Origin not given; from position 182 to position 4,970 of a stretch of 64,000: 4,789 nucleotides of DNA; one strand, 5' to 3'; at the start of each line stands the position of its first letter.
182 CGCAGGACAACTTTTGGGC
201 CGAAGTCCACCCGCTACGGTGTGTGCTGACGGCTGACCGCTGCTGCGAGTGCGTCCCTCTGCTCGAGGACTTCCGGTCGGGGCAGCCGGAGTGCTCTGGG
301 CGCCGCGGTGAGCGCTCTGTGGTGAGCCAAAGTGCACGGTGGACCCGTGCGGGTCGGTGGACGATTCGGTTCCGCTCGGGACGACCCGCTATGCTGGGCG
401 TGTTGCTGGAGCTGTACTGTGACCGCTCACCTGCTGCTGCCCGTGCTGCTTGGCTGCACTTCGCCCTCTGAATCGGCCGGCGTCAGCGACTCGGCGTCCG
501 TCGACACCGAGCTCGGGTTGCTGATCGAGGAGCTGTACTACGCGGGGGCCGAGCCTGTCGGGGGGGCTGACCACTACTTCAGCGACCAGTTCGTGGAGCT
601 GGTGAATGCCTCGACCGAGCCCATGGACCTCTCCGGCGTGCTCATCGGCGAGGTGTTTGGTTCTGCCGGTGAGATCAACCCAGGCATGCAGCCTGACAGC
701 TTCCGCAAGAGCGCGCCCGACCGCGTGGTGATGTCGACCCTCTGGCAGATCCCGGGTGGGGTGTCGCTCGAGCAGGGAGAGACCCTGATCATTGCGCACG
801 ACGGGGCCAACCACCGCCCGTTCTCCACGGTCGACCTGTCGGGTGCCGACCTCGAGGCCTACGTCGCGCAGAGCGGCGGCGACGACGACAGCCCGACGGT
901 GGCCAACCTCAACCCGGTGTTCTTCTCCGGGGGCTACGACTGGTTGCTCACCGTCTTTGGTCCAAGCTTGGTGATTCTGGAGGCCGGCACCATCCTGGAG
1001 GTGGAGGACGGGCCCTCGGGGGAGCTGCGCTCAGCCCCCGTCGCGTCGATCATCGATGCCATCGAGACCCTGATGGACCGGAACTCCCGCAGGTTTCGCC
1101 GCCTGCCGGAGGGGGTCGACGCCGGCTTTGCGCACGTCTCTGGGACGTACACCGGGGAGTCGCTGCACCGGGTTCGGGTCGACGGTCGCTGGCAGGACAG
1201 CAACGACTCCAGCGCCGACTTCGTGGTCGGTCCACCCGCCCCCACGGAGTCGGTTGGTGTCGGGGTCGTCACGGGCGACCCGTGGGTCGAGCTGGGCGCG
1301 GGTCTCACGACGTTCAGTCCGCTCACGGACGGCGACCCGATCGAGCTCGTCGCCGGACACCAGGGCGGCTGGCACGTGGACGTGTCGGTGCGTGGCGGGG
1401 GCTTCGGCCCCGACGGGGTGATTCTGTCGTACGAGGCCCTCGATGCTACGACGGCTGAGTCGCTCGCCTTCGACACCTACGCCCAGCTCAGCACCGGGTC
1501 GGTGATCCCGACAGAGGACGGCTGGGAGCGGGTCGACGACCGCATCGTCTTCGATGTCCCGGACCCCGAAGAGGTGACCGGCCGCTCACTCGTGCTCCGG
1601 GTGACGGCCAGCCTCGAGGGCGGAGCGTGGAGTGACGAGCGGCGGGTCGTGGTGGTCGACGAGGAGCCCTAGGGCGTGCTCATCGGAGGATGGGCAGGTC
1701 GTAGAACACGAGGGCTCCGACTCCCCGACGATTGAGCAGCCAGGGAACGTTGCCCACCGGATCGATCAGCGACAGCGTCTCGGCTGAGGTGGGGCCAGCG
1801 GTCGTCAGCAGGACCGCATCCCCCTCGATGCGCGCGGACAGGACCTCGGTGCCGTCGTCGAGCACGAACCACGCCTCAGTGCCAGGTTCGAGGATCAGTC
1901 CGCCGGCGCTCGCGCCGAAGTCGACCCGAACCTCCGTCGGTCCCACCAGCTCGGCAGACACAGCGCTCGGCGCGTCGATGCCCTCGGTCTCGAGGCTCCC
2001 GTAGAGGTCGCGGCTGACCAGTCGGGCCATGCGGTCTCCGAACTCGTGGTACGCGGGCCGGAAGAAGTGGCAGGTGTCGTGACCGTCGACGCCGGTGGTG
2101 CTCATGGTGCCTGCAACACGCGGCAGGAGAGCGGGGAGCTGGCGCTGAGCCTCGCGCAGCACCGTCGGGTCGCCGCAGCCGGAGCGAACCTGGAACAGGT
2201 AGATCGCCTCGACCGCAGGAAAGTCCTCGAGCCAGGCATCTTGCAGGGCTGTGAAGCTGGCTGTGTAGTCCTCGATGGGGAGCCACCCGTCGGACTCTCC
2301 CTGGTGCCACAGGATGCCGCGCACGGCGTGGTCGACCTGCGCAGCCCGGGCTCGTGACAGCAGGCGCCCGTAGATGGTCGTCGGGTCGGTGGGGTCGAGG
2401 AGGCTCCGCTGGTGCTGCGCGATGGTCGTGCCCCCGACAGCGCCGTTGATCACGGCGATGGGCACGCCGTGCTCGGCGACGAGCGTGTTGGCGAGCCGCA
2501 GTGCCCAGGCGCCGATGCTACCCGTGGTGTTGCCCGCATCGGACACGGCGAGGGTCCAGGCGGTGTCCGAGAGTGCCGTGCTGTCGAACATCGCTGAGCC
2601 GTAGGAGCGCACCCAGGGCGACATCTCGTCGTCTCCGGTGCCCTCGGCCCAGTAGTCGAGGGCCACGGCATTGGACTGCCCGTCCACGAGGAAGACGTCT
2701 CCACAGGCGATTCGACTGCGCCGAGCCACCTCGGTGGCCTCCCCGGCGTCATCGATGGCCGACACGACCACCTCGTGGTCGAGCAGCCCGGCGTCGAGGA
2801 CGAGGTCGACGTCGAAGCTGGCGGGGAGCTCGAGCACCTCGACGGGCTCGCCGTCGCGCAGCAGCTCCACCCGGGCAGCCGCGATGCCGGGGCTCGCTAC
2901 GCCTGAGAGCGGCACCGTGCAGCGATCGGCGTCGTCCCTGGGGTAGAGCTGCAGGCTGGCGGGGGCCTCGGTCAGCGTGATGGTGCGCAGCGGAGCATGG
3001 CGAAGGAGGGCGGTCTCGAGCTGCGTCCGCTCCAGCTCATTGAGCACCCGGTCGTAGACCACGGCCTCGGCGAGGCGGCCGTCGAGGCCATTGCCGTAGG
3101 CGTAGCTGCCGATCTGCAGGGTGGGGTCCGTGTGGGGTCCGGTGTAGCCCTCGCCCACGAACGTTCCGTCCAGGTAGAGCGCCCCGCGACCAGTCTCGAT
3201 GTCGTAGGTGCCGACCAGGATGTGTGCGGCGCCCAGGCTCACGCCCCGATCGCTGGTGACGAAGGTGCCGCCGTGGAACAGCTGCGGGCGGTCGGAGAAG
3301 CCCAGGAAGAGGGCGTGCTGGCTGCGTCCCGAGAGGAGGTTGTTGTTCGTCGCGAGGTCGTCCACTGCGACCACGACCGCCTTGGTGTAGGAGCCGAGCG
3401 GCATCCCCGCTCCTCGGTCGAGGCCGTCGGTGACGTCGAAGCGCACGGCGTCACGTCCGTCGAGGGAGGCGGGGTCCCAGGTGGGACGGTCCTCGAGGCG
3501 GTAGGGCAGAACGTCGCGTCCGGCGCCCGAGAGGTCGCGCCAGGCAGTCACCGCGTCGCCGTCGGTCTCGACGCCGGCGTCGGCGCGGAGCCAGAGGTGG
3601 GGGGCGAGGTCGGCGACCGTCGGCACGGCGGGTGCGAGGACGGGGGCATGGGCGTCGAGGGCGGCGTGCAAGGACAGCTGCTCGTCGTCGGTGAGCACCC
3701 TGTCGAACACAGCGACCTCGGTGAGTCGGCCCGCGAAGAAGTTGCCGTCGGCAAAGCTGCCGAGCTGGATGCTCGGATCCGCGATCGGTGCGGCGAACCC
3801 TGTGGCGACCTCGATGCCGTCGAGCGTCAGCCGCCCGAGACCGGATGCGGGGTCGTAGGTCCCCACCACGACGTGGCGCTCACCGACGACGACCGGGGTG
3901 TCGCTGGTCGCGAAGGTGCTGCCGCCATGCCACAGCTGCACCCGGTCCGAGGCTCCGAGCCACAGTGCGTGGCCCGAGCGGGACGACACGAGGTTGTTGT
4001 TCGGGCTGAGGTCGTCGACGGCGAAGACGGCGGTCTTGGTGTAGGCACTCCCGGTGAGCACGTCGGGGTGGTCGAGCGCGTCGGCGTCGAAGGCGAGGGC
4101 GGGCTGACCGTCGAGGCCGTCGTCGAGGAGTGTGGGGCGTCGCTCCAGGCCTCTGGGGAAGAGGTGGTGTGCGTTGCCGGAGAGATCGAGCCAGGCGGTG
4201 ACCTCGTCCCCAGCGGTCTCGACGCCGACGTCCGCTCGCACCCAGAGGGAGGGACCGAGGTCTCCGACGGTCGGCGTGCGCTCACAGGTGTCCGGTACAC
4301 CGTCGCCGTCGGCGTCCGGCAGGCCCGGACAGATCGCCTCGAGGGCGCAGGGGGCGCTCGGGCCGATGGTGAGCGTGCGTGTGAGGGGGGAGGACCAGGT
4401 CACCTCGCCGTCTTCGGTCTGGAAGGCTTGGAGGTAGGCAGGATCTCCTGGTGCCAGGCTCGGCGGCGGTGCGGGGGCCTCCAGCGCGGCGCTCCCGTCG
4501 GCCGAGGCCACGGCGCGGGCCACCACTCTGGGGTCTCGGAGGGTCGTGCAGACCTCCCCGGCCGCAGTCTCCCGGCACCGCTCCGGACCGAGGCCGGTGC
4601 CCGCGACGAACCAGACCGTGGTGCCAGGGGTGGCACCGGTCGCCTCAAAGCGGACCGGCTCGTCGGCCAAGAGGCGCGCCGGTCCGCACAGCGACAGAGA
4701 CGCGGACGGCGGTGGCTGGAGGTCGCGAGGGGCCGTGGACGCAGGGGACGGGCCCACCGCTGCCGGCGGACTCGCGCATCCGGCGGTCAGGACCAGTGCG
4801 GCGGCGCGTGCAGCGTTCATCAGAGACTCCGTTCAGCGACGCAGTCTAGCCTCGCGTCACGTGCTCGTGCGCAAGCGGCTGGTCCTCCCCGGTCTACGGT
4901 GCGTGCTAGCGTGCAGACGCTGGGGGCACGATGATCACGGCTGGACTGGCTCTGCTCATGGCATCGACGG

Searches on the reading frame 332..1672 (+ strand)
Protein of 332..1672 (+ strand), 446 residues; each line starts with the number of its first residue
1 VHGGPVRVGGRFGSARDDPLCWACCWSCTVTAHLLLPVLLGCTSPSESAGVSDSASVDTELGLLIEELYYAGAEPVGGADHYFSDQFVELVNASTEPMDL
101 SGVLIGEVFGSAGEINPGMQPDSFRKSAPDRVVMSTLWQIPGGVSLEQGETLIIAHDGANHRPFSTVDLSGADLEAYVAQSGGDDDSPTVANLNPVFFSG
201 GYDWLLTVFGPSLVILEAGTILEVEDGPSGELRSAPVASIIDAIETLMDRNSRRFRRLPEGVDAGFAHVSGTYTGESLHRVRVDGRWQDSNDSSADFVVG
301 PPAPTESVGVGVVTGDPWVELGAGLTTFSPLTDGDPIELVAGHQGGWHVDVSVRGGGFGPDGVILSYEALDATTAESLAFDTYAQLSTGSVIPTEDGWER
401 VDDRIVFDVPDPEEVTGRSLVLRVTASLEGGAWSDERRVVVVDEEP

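Call 86: search_protein_families(library=pfam, proteins=[window:332-1672:+], max_evalue=0.001)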
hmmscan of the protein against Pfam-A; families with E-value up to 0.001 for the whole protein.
window:332-1672:+ (446 aa): 2 families
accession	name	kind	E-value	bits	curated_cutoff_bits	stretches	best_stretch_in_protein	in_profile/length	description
PF16215.11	DUF4876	-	9.1e-18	65.4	27.9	2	235-298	112-180/186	Protein of unknown function (DUF4876)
PF00932.25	LTD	-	1.8e-05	25.5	34.3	1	63-169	8-74/109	Lamin Tail Domain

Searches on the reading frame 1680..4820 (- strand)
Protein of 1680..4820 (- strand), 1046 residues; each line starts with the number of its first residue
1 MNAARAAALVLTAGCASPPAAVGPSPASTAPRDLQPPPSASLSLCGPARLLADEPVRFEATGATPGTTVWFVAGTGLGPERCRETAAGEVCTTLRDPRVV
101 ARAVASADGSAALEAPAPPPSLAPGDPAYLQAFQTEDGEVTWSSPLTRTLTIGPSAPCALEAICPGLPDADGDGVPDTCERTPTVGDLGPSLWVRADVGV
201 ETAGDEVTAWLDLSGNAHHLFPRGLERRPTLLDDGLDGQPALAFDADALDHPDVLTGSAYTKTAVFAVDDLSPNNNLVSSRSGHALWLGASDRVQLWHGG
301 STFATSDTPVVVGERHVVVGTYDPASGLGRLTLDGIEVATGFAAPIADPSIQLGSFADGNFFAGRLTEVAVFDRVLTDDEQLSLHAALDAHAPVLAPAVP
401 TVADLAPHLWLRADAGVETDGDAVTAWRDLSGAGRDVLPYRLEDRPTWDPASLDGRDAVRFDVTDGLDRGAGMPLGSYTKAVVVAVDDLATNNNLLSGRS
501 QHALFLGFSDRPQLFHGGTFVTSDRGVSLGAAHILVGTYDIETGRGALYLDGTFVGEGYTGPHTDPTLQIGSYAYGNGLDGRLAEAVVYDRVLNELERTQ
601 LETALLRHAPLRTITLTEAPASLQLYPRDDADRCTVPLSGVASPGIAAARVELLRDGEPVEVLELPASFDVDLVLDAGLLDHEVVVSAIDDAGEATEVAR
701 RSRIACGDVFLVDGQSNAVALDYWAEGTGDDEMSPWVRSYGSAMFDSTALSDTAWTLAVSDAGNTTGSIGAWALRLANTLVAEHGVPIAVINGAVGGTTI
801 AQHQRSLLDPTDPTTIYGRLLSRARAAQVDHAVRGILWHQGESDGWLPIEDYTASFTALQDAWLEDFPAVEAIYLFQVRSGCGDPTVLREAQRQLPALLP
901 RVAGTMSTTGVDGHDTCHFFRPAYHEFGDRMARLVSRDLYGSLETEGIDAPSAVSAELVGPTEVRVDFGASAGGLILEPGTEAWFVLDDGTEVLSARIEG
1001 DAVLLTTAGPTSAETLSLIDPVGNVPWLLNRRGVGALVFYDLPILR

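Call 41: search_protein_families(library=pfam, proteins=[window:1680-4820:-], max_evalue=0.001)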
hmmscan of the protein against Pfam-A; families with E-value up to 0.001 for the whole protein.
window:1680-4820:- (1046 aa): 2 families
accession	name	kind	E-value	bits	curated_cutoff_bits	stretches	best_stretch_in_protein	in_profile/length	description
PF13385.13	Laminin_G_3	-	6.4e-21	75.5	27.6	2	253-380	12-149/151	Concanavalin A-like lectin/glucanases superfamily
PF03629.24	SASA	-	2.4e-19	70.3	24.8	1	708-935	3-224/226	Carbohydrate esterase, sialic acid-specific acetylesterase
